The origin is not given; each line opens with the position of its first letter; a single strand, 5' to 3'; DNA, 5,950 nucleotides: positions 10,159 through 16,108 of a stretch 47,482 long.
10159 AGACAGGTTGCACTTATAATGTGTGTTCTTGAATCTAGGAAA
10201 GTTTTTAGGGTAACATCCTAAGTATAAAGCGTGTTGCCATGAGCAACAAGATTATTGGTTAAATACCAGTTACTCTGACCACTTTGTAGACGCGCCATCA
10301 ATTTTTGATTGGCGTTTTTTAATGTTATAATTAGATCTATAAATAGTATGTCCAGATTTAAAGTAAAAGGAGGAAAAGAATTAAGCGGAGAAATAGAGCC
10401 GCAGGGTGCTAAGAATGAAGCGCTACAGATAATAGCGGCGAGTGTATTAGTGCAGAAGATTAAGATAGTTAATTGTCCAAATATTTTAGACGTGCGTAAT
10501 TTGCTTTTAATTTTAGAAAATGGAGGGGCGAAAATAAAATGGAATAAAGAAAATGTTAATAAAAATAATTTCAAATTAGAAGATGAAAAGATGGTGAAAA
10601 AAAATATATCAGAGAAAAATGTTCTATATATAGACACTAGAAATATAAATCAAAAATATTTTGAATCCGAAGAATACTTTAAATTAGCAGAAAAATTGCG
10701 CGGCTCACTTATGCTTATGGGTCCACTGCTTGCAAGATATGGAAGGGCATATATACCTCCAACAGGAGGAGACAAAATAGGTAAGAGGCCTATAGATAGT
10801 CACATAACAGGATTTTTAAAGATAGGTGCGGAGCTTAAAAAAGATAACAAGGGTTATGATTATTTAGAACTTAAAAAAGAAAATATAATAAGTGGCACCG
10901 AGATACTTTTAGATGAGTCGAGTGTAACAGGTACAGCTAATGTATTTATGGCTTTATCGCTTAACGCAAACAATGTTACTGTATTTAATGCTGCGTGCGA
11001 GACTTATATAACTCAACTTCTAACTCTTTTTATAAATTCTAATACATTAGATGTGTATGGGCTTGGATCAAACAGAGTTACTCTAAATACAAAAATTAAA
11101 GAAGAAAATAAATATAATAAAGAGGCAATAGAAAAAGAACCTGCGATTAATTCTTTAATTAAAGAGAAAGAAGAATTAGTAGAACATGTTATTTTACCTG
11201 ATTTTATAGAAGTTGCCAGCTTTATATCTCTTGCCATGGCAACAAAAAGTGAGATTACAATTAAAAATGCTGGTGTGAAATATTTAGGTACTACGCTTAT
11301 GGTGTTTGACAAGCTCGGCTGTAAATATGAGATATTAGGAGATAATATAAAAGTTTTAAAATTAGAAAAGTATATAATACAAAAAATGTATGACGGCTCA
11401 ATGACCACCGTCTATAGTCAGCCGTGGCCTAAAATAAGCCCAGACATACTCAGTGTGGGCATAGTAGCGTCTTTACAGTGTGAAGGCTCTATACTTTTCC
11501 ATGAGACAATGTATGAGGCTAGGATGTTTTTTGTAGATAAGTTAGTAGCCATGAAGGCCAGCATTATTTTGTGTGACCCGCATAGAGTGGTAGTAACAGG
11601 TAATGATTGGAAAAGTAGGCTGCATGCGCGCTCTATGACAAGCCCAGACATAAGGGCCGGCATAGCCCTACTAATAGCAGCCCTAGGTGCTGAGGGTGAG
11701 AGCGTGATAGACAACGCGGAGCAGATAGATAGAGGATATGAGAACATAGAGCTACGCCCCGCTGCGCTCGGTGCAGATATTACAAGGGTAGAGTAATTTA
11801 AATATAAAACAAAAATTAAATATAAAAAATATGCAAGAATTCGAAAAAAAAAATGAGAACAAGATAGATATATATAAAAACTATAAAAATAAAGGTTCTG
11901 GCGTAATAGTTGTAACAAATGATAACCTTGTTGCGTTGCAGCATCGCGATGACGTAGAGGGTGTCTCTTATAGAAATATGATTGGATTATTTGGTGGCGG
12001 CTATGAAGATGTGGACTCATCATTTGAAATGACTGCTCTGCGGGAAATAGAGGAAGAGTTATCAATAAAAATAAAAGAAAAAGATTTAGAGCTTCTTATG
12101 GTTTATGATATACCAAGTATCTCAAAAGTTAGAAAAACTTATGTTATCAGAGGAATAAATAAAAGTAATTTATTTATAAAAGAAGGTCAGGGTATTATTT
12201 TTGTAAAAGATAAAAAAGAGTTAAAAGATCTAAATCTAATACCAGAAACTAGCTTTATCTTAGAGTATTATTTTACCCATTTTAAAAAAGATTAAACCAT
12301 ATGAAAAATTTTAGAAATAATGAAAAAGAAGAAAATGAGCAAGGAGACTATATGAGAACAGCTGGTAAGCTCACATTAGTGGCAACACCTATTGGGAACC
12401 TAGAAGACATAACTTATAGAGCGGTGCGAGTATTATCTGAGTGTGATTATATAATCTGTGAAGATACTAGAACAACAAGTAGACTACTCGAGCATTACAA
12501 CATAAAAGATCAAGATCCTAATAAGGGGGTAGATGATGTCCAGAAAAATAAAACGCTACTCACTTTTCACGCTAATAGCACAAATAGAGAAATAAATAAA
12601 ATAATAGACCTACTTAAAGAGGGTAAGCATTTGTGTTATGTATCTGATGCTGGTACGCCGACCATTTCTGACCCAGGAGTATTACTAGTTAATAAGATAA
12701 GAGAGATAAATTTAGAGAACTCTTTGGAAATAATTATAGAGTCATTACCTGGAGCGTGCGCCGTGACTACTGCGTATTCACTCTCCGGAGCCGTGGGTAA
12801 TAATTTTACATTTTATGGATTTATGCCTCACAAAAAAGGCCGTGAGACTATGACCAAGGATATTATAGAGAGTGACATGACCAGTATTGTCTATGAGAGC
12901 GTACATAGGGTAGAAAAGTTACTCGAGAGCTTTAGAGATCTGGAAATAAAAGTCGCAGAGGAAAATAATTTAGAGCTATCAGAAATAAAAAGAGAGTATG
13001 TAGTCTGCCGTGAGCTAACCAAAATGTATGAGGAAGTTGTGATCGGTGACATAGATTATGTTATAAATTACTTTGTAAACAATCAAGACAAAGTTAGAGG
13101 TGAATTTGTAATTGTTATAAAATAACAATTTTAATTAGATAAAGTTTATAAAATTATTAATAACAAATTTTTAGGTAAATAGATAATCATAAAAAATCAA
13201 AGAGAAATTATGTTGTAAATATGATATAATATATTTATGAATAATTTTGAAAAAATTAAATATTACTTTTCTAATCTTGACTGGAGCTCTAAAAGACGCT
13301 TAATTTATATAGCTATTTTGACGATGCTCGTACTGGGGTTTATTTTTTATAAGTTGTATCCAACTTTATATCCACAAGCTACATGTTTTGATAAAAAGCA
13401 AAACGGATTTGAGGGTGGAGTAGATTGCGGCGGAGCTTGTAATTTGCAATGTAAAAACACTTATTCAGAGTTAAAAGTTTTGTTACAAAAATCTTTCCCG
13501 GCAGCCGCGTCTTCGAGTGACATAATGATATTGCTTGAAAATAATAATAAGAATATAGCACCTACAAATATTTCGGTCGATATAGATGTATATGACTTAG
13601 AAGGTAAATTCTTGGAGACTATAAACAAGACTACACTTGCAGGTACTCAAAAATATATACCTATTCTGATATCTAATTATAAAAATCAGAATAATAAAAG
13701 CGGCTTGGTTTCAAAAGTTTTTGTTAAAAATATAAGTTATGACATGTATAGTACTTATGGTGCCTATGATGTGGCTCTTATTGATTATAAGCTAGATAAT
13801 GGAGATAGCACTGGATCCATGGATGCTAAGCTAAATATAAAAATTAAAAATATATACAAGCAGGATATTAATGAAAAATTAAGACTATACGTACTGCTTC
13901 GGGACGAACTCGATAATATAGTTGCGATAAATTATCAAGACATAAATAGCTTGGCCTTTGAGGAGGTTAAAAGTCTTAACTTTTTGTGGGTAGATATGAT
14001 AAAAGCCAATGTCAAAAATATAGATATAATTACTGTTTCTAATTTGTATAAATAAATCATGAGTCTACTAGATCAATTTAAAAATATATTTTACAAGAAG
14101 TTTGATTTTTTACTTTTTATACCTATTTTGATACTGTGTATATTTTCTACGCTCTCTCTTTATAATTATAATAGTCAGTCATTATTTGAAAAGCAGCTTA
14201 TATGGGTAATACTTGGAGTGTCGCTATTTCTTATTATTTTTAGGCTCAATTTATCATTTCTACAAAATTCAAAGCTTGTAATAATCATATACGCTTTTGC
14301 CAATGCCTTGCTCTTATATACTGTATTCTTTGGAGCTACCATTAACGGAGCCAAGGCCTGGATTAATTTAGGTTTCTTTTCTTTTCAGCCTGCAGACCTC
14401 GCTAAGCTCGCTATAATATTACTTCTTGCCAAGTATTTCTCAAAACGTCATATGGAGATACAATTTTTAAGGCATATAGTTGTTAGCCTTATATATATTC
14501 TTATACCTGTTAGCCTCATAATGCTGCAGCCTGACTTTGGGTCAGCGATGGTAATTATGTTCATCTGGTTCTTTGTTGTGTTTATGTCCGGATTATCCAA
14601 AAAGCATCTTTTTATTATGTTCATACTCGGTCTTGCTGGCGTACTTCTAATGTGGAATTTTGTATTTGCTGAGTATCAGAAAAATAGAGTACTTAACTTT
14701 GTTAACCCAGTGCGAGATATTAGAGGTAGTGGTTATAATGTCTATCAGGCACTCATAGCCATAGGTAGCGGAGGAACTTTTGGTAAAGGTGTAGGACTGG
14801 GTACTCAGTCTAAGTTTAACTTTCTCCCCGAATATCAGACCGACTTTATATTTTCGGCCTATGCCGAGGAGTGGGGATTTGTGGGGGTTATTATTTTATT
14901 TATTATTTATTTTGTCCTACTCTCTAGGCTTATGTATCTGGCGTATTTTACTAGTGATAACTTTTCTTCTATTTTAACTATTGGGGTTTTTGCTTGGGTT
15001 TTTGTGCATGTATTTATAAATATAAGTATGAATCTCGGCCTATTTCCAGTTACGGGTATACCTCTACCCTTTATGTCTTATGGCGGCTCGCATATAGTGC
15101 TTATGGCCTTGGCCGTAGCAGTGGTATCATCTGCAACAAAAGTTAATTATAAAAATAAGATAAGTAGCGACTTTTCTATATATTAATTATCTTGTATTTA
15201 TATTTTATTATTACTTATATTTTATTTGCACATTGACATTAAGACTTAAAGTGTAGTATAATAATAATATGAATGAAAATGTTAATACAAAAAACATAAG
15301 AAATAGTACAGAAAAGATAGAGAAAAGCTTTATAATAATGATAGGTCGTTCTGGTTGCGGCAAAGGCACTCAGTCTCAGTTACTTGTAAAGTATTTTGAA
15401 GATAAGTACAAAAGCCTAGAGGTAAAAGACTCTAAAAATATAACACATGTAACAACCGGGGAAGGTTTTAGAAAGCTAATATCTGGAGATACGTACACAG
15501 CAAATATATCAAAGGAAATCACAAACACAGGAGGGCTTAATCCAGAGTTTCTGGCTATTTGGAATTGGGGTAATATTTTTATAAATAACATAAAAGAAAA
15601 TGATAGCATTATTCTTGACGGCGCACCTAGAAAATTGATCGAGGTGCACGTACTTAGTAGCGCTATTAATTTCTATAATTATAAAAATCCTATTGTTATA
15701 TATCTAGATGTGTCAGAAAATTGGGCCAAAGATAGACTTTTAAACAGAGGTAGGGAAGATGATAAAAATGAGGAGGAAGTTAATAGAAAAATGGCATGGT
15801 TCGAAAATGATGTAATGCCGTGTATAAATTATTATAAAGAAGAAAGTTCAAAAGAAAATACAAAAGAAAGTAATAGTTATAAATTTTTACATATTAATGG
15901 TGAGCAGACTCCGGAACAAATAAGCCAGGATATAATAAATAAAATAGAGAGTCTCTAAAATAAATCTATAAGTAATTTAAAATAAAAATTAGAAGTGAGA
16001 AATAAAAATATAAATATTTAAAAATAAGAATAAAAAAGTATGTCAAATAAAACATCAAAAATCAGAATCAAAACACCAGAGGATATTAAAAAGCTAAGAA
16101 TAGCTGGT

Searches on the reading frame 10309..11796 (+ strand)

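Call 72: search_protein_families(library=pfam, proteins=[window:10309-11796:+], max_evalue=0.001)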
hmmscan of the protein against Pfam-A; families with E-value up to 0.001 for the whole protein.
window:10309-11796:+ (495 aa): 1 family
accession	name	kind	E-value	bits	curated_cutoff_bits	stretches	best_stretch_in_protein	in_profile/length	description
PF00275.25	EPSP_synthase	-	3.1e-39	135.3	22.8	1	19-481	1-414/417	EPSP synthase (3-phosphoshikimate 1-carboxyvinyltransferase)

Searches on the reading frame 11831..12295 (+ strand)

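Call 72: search_protein_families(library=pfam, proteins=[window:11831-12295:+], max_evalue=0.001)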
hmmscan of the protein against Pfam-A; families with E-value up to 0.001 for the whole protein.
window:11831-12295:+ (154 aa): 1 family
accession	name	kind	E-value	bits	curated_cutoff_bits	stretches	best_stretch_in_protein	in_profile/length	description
PF00293.34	NUDIX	-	1.1e-06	29.2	21.1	1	24-93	7-70/134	NUDIX domain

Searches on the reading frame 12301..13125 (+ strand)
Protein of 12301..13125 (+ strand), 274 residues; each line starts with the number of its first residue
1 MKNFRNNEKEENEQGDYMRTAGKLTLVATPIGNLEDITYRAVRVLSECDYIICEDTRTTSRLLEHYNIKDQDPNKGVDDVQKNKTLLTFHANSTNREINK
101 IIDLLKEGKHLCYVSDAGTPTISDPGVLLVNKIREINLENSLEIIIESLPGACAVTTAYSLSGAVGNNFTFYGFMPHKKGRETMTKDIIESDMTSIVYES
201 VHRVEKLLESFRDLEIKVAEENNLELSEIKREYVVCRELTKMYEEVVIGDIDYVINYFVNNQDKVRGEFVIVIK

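Call 72: search_protein_families(library=pfam, proteins=[window:12301-13125:+], max_evalue=0.001)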
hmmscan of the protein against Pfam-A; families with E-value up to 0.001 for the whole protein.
window:12301-13125:+ (274 aa): 1 family
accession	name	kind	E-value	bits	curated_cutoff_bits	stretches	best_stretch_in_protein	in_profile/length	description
PF00590.25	TP_methylase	-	9.1e-25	88.3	27.8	1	23-251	1-208/212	Tetrapyrrole (Corrin/Porphyrin) Methylases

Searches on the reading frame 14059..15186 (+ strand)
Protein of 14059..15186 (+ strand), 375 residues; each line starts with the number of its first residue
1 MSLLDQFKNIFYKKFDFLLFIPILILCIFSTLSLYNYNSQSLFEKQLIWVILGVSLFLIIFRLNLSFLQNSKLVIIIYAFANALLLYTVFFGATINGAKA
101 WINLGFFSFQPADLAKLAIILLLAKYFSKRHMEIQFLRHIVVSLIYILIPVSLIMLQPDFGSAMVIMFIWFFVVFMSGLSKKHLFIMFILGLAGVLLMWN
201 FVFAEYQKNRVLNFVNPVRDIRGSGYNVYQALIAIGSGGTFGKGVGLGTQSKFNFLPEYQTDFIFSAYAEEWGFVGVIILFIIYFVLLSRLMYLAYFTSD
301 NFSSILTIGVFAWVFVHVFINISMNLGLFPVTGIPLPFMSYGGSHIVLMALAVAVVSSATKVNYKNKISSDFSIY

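Call 73: search_protein_families(library=pfam, proteins=[window:14059-15186:+], max_evalue=0.001)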
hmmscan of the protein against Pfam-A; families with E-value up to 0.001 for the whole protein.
window:14059-15186:+ (375 aa): 1 family
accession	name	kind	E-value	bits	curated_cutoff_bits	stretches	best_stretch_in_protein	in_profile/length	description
PF01098.24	FTSW_RODA_SPOVE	-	3.5e-96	322.7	26.4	1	21-361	14-352/356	Cell cycle protein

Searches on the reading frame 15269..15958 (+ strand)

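Call 73: search_protein_families(library=pfam, proteins=[window:15269-15958:+], max_evalue=0.001)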
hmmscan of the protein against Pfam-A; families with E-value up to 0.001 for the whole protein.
window:15269-15958:+ (229 aa): 5 families
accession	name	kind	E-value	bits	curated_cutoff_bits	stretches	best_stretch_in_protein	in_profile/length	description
PF00406.28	ADK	-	2.6e-18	67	26.8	1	24-193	1-150/151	Adenylate kinase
PF13207.12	AAA_17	-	1.9e-10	41.6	27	1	26-170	2-134/136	AAA domain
PF13238.12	AAA_18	-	3.7e-05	24.6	29.4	1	22-170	1-121/128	AAA domain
PF20720.3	nSTAND3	-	0.00016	21.8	27.2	1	5-61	2-60/155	Novel STAND NTPase 3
PF02223.23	Thymidylate_kin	-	0.00093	19.4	27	0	28-72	5-47/185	Thymidylate kinase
